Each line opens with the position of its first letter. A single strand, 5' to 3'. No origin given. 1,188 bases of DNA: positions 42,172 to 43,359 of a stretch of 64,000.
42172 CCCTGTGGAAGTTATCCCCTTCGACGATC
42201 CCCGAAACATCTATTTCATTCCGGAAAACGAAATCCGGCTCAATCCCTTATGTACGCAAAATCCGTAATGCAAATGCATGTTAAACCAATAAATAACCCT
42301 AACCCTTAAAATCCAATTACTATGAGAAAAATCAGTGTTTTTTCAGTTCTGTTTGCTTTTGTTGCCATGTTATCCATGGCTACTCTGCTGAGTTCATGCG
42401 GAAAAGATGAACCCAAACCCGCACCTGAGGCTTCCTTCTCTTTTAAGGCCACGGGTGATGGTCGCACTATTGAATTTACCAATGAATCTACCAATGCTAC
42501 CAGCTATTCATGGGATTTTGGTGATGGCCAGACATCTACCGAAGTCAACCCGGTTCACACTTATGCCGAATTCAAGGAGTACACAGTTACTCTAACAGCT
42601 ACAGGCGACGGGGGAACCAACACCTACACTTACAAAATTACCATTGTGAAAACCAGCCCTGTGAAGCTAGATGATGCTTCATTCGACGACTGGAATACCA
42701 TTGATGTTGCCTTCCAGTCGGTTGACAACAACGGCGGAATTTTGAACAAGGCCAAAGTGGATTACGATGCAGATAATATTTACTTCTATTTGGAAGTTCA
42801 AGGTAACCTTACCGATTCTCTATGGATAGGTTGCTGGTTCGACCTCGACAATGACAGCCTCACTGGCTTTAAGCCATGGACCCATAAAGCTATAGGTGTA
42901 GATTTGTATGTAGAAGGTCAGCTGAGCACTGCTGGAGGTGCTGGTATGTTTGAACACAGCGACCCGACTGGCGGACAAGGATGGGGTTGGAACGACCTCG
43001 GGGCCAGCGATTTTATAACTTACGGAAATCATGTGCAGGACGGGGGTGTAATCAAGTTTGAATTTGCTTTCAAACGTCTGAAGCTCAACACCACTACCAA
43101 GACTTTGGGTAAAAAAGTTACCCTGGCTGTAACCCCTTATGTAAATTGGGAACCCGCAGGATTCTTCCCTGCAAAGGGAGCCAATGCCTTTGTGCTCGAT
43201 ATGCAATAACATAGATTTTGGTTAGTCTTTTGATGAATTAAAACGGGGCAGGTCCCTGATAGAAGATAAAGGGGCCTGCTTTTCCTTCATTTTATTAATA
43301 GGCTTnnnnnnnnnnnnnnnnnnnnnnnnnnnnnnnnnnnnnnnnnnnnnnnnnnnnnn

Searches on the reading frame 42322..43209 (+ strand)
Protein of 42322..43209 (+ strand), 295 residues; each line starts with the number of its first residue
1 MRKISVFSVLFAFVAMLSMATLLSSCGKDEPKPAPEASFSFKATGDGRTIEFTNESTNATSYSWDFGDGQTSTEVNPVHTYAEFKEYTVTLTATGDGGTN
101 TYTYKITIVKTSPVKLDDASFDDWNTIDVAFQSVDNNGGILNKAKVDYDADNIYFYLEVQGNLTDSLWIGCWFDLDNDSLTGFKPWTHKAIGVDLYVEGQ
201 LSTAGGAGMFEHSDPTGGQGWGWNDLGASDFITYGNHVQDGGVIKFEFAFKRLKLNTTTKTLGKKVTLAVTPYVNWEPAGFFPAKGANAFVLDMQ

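Call 4: search_protein_families(library=pfam, proteins=[window:42322-43209:+], max_evalue=0.001)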
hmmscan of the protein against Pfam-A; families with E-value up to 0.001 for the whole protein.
window:42322-43209:+ (295 aa): 2 families
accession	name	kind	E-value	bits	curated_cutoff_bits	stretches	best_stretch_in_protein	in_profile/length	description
PF18911.6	PKD_4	-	6.3e-15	55.4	27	1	44-107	14-82/85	PKD domain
PF00801.26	PKD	-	1.5e-10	41.4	23.5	1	46-107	13-79/80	PKD domain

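Call 7: search_protein_families(library=ncbifam, proteins=[window:42322-43209:+], max_evalue=0.01)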
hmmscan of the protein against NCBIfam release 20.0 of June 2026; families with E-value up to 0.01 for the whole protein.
window:42322-43209:+ (295 aa): 1 family
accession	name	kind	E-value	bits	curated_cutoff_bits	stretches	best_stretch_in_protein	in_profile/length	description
TIGR00864.1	PCC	subfamily_domain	0.0009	15.7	1861.4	1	56-110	1422-1476/2700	polycystin cation channel protein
